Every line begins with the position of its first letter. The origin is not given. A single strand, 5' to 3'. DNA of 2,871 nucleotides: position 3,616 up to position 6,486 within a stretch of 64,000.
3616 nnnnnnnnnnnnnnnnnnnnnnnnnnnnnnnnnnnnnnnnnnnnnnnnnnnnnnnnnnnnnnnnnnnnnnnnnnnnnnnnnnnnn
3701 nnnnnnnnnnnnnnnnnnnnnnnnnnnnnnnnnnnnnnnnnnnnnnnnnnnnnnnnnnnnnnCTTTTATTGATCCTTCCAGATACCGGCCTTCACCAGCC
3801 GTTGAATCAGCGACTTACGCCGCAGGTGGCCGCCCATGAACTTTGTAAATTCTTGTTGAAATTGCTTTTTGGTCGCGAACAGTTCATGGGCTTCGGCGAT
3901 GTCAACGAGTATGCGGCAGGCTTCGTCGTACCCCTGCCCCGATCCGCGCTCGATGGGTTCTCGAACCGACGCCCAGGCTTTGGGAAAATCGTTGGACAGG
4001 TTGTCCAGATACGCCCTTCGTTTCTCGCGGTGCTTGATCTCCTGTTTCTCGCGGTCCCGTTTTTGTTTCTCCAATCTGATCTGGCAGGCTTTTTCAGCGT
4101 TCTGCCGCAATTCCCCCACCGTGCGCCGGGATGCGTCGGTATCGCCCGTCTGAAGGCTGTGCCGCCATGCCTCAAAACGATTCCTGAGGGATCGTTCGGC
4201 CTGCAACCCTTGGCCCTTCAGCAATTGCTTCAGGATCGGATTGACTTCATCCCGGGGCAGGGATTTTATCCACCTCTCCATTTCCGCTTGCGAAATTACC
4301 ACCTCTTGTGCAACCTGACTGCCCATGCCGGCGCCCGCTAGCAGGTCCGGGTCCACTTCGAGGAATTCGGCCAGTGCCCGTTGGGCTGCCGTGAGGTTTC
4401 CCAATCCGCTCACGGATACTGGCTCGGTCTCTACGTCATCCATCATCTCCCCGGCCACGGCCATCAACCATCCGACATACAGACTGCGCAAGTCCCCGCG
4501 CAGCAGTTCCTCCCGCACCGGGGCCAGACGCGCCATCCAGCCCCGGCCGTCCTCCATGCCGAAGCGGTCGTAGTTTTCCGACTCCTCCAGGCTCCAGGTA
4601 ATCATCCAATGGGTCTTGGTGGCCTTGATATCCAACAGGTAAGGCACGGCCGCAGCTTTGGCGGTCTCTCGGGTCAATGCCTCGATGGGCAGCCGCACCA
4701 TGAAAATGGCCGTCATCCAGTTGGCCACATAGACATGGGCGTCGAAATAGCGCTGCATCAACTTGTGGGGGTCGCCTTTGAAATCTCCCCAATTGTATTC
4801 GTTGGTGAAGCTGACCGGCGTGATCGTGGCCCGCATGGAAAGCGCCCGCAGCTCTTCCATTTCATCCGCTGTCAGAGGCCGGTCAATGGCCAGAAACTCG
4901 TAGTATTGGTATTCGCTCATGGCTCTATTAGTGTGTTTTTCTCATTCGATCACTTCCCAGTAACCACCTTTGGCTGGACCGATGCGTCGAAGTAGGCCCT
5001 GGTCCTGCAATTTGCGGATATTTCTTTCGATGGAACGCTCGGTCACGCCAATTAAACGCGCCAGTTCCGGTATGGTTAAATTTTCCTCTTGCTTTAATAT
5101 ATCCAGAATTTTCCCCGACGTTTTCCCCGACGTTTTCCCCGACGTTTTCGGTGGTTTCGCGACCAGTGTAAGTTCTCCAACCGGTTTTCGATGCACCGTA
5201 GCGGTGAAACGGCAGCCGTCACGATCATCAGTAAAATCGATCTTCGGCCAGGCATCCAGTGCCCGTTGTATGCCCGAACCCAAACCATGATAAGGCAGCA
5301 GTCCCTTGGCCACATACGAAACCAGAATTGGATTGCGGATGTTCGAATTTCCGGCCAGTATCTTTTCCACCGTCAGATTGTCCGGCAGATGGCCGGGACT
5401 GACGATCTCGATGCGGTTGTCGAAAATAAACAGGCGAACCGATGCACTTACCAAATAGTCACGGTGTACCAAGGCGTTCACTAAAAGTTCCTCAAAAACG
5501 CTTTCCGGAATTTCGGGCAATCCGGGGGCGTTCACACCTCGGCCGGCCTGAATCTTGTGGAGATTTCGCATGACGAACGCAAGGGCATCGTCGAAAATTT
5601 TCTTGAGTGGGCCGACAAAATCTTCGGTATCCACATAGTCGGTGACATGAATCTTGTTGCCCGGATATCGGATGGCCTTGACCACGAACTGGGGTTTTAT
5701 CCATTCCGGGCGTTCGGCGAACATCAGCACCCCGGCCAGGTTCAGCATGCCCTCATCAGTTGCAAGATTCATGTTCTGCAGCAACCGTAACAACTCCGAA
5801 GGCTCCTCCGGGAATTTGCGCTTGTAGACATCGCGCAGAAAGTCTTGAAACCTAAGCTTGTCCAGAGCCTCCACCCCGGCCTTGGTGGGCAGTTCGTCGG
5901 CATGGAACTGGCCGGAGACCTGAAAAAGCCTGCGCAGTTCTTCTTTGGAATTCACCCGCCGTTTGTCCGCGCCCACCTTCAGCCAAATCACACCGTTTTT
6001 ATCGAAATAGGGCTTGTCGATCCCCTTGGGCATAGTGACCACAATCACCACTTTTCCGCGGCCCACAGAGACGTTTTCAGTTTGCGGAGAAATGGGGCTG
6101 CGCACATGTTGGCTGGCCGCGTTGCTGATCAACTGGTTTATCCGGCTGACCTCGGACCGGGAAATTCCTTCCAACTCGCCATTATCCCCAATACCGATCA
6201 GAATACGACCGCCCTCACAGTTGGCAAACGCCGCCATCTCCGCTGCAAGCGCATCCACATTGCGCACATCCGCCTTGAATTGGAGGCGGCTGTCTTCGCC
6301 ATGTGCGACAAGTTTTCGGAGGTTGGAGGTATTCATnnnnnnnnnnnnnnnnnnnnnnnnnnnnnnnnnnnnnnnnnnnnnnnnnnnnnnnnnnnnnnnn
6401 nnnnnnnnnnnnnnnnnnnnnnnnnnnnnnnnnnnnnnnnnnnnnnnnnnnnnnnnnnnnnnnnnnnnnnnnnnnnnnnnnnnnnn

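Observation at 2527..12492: Translationally coupled hsdM-hsdS unit with no hsdR and four uncharacterised downstream genes: candidate undescribed Type I-derived defence system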

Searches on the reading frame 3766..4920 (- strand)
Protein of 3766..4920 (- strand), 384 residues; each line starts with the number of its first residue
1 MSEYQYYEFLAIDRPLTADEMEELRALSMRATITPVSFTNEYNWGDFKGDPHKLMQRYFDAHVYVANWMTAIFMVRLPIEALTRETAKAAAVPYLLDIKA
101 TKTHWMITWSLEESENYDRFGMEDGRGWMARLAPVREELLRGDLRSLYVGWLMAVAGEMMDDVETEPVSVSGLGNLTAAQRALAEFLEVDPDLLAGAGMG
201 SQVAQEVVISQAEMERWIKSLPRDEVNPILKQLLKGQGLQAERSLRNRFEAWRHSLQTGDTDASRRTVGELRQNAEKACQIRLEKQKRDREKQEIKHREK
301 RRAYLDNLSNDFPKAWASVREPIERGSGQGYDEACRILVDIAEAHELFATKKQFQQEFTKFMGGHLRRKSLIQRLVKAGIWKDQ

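Call 3: search_protein_families(library=pfam, proteins=[window:3766-4920:-], max_evalue=0.01)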
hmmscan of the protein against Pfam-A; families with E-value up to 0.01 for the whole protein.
window:3766-4920:- (384 aa): 0 families

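Call 4: search_protein_families(library=padloc, proteins=[window:3766-4920:-], max_evalue=0.01)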
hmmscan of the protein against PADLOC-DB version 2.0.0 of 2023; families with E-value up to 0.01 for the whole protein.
window:3766-4920:- (384 aa): 0 families

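Call 8: search_protein_families(library=ncbifam, proteins=[window:3766-4920:-], max_evalue=0.01)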
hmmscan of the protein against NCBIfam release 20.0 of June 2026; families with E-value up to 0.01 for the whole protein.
window:3766-4920:- (384 aa): 0 families

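Call 33: find_homologous_proteins(query=window:3766-4920:-, max_evalue=0.001)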
Query window:3766-4920:- (384 aa): 4300 proteins with E <= 0.001 among 8000 candidates; the best 120 are listed.
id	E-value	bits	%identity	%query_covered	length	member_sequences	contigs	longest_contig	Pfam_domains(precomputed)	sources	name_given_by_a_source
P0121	7.1e-256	866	100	100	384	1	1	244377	-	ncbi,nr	ncbi:MAG: hypothetical protein SCM96_10330 [Acidobacteriota bacterium]|nr:hypothetical protein [Acid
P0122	3.8e-217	738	85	100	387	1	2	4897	-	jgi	jgi:hypothetical protein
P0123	1.8e-216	736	84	100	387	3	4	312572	-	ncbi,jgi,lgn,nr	ncbi:MAG: hypothetical protein C4548_14860 [Desulfobacteraceae bacterium]|jgi:hypothetical protein|n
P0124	1.7e-215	733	84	100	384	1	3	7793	-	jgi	jgi:hypothetical protein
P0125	3.3e-215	732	83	100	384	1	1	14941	-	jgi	jgi:hypothetical protein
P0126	6.0e-215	731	83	100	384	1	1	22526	-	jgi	jgi:hypothetical protein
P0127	3.6e-214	729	84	100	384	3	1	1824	-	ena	-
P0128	4.9e-214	728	83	100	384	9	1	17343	-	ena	-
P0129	1.3e-213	727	84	100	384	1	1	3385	-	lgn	-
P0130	1.6e-213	727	83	100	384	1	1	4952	-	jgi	-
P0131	1.6e-213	726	83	100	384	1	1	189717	-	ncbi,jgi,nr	ncbi:MAG: hypothetical protein RBT11_12820 [Desulfobacterales bacterium]|jgi:hypothetical protein|nr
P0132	2.4e-213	726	83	100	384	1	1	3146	-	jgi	-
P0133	3.8e-213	725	83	100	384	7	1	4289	-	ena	-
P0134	8.0e-213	724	82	100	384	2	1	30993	-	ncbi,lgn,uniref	ncbi:MAG: hypothetical protein R6U41_05195 [Desulfosalsimonas sp.]|uniref:hypothetical protein n=1 T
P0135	9.4e-213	724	83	100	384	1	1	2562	-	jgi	jgi:hypothetical protein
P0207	2.2e-204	696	80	100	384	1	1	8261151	-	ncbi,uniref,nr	ncbi:hypothetical protein DSCO28_64620 [Desulfosarcina ovata subsp. sediminis]|uniref:Uncharacterize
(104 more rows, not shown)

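Call 34: find_encoding_contigs(protein=P0121, flank=10000, max_places=2)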
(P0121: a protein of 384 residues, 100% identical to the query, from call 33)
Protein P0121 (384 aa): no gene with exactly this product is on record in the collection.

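Call 35: find_encoding_contigs(protein=P0207, flank=8000, max_places=2)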
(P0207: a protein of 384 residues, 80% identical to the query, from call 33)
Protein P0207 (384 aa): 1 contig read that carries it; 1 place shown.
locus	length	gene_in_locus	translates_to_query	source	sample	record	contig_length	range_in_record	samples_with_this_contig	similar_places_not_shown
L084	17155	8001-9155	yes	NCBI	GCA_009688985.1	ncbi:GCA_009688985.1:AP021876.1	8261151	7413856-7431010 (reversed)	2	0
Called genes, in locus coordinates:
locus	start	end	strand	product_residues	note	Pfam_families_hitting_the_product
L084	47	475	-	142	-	PF01844:HNH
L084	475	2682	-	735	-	PF03796:DnaB_C (faint)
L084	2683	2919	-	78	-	-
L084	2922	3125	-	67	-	PF12728:HTH_17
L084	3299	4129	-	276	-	-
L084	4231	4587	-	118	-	PF01381:HTH_3, PF13560:HTH_31 (weak)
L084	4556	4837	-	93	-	-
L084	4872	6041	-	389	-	PF00589:Phage_integrase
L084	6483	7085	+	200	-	PF13338:AbiEi_4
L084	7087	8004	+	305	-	PF08843:AbiEii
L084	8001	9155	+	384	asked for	-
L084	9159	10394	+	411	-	-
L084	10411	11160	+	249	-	PF21810:DUF6880 (faint)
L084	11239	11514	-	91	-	-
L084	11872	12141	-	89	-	PF24441:DUF7560 (faint)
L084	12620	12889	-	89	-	-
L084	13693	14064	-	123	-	PF14319:Zn_Tnp_IS91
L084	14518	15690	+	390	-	PF01370:Epimerase, PF16363:GDP_Man_Dehyd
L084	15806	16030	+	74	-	PF04014:MazE_antitoxin (weak)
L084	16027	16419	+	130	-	PF02661:Fic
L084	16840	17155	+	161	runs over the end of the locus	PF13384:HTH_23, PF13551:HTH_29 (weak), PF13565:HTH_32 (weak), PF13592:HTH_33 (weak)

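Call 36: find_related_loci(query=window:3766-4920:-, collection=viral_contigs, flank=8000)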
Query window:3766-4920:- (384 aa) in viral_contigs; peptide patterns used: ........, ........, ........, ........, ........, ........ (x = any residue, [..] = any of these).
8 stretches matched a pattern, but none encodes a relative of the query by tblastn (E <= 1e-3).

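Call 52: find_related_loci(query=window:3766-4920:-, collection=metagenome_contigs, flank=8000)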
Query window:3766-4920:- (384 aa) in metagenome_contigs; peptide patterns used: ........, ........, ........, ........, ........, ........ (x = any residue, [..] = any of these).
295 stretches matched a pattern; 220 encode a relative of the query (tblastn E <= 1e-3); the best 80 are kept; 80 distinct loci.
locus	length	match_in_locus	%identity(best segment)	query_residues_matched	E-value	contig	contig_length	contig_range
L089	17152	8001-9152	83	1-384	0e+0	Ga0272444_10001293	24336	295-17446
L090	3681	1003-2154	82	1-384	0e+0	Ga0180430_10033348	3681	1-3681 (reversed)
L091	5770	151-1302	82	1-384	0e+0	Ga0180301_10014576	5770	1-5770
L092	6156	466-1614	82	1-383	0e+0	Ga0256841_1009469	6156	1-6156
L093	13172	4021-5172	82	1-384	0e+0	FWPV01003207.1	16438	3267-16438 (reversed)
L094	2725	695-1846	81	1-384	0e+0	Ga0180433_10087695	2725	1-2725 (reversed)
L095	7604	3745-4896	81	1-384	0e+0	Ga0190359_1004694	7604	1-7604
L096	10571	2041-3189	81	1-383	0e+0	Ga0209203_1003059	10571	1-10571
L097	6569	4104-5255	82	1-384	0e+0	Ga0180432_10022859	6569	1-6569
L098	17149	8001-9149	82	1-383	0e+0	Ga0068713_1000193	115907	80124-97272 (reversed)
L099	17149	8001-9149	82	1-383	0e+0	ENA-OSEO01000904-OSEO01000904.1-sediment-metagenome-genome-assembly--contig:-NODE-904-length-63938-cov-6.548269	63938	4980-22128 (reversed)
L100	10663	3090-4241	80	1-384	0e+0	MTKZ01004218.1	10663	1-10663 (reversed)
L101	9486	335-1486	80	1-384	0e+0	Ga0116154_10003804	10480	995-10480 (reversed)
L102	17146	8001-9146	80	1-382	0e+0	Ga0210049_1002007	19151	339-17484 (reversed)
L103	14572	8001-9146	80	1-382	0e+0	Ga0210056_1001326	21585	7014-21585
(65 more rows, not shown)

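Call 85: search_protein_families(library=phrogs, proteins=[window:3766-4920:-], max_evalue=0.01)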
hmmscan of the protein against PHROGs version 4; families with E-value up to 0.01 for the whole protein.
window:3766-4920:- (384 aa): 0 families

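Call 95: predict_structure(alignment_id=A3)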
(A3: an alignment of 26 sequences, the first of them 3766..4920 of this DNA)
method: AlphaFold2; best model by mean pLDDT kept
length: 384 residues; sequences in the alignment: 26
mean_pLDDT: 50.3   pTM: 0.29
mean pLDDT of the five models: 50.3, 49.3, 48.1, 46.9, 44.5
residues with pLDDT >= 90: 0; 70-90: 87; 50-70: 71; < 50: 226
segments of 3 or more residues with pLDDT < 50: 1-10, 24-78, 80-82, 111-209, 220-225, 236-238, 248-279
pLDDT, mean of each block of 10 residues (from residue 1): 44 59 48 29 28 38 34 47 53 54 52 34 35 42 31 29 26 33 36 29 37 48 49 51 48 36 36 45 65 81 84 81 71 81 76 77 80 78 62
secondary structure, 60 per line:
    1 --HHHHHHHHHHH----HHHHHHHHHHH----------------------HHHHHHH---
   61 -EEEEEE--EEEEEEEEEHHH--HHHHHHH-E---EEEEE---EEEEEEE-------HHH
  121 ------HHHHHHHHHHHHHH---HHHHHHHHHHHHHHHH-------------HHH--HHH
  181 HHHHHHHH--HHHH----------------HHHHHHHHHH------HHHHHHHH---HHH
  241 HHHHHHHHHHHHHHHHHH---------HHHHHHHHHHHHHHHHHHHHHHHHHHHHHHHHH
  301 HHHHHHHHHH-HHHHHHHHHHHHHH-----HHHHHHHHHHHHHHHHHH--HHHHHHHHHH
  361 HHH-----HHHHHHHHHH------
elements in order: H3-13 H18-28 H51-57 E62-67 E70-78 H84-90 E96-100 E104-110 H127-140 H144-159 H178-188 H191-194 H211-220 H227-234 H238-258 H268-310 H312-325 H331-348 H351-363 H369-378

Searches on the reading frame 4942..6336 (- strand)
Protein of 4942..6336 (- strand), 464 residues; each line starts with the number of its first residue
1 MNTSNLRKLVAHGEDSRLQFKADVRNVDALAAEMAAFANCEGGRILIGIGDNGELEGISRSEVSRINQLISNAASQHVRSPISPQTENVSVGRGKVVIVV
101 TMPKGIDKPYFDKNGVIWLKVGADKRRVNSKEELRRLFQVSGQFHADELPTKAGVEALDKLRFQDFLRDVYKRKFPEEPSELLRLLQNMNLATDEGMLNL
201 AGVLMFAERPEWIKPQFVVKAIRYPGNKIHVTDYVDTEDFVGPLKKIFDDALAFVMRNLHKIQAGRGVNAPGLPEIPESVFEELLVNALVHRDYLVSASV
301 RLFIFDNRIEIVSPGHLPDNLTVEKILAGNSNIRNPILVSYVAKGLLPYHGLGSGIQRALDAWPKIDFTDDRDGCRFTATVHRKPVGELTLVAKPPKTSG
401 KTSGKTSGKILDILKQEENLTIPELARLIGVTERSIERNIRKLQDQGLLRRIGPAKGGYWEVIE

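Call 3: search_protein_families(library=pfam, proteins=[window:4942-6336:-], max_evalue=0.01)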
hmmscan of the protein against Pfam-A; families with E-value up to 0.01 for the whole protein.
window:4942-6336:- (464 aa): 13 families
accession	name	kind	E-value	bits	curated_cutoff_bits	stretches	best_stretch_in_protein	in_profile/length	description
PF04326.19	SLFN_AlbA_2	-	1.1e-20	74.7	25.3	1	14-128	1-117/118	Schlafen, AlbA_2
PF13749.12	HATPase_c_4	-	3.7e-12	46.5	26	1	299-362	3-67/89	Putative ATP-dependent DNA helicase recG C-terminal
PF13412.12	HTH_24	-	5.6e-07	29.5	21.9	1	406-450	4-48/48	Winged helix-turn-helix DNA-binding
PF12840.13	HTH_20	-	6.4e-07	29.7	27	1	406-451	5-50/51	Helix-turn-helix domain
PF08279.18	HTH_11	-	5.3e-06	26.6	25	1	409-447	4-43/55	HTH domain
PF08220.18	HTH_DeoR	-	1.1e-05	25.5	21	1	409-452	4-47/57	DeoR-like helix-turn-helix domain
PF01047.28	MarR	-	1.3e-05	25.4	24.6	1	406-451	4-49/59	MarR family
PF12802.13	MarR_2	-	4.3e-05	24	27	1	410-454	10-55/61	MarR family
PF13545.12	HTH_Crp_2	-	0.00014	22.2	27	1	420-451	23-55/70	Crp-like helix-turn-helix domain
PF13730.12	HTH_36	-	0.0014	18.8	25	1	421-449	27-55/55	Helix-turn-helix domain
PF13404.12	HTH_AsnC-type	-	0.0015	18.8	27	1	408-444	6-42/42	AsnC-type helix-turn-helix domain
PF25212.1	HVO_A0114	-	0.002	18.3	27.6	1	409-451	26-68/84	HVO_A0114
PF09339.16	HTH_IclR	-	0.0071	16.5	22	0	409-451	7-50/52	IclR helix-turn-helix domain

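Call 4: search_protein_families(library=padloc, proteins=[window:4942-6336:-], max_evalue=0.01)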
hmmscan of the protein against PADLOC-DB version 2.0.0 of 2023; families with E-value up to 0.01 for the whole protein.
window:4942-6336:- (464 aa): 13 families
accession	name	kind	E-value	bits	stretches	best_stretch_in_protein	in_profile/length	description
PDLC02394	pAgo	-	3.4e-13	46.3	1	24-318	50-357/1121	-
PDLC02402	Aga_SIR2-PNTD1-PNTD2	-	3e-10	36.9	1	173-323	341-489/876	Class I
PDLC02418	Aga_SIR2-Kinase-PNTD1-PNTD2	-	6.1e-07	26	1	281-323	325-367/756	Class I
PDLC01457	WYL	-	3.5e-05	21.5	1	409-448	8-47/229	"CAS-I,CAS-II,CAS-III,CAS-IV,CAS-V,CAS-VI; associated_signaling"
PDLC01434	CasR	-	0.00012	20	1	404-453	127-175/191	"CAS-I,CAS-II,CAS-III,CAS-IV,CAS-V,CAS-VI; associated_signaling"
PDLC01438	Csa3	-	0.00018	19.6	1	396-452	139-192/305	"CAS-I,CAS-II,CAS-III,CAS-IV,CAS-V,CAS-VI; associated_signaling"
PDLC01850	CARF3--CARF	-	0.00036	18.4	1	404-453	144-193/209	-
PDLC01879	CARF3--CARF_TM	-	0.00087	17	1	409-451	160-202/222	-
PDLC01866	CARF3--CARF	-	0.0011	17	1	393-450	127-184/207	-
PDLC01852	CARF3--CARF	-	0.0016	16.4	1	400-449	139-187/208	-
PDLC01268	CasR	-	0.0027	15.7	1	405-450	124-168/179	"CAS-I,CAS-II,CAS-III,CAS-IV,CAS-V,CAS-VI; associated_signaling"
PDLC03963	SoFic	-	0.005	14.3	1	404-452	292-340/361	-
PDLC04368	PDC-M05A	-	0.007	14.2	0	413-451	21-61/201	-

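Call 8: search_protein_families(library=ncbifam, proteins=[window:4942-6336:-], max_evalue=0.01)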
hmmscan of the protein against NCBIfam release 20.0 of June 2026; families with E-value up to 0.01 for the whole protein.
window:4942-6336:- (464 aa): 5 families
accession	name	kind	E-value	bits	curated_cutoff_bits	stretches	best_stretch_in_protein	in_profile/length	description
NF040947.1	trans_reg_LysM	equivalog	0.00088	19.1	180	1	408-452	6-50/136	HTH-type transcriptional regulator LysM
NF033788.1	HTH_metalloreg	subfamily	0.0031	17.3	55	1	409-451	15-57/77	metalloregulator ArsR/SmtB family transcription factor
TIGR01884.1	cas_HTH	subfamily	0.0051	16.2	60.2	0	404-454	141-191/202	CRISPR-associated CARF protein Csa3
NF040939.2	trans_reg_lrs14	equivalog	0.0064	16.5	90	0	410-452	26-69/103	Lrs14 family HTH-type transcriptional regulator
NF053606.1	Sta1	subfamily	0.0079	16.3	80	0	408-451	23-66/100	Sta1 family transcriptional regulator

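Call 85: search_protein_families(library=phrogs, proteins=[window:4942-6336:-], max_evalue=0.01)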
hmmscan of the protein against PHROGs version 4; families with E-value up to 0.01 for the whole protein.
window:4942-6336:- (464 aa): 7 families
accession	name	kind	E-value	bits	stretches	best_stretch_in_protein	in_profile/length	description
phrog_12156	-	DNA, RNA and nucleotide metabolism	8.6e-58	197.2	1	14-463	18-481/485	DNA helicase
phrog_2440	-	transcription regulation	2.7e-06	28.3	1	392-460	15-86/126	transcriptional regulator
phrog_142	-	moron, auxiliary metabolic gene and host takeover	9.3e-06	26.7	1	405-453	12-60/116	Ren-like exclusion protein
phrog_14147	-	transcription regulation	0.0015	19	1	407-452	9-54/256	transcriptional regulator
phrog_1687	-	transcription regulation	0.002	19.1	1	407-460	68-121/162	MarR family transcrition regulator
phrog_13105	-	unknown function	0.0024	18.5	1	408-451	8-51/239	-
phrog_1123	-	unknown function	0.0055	17.5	0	403-456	29-83/112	-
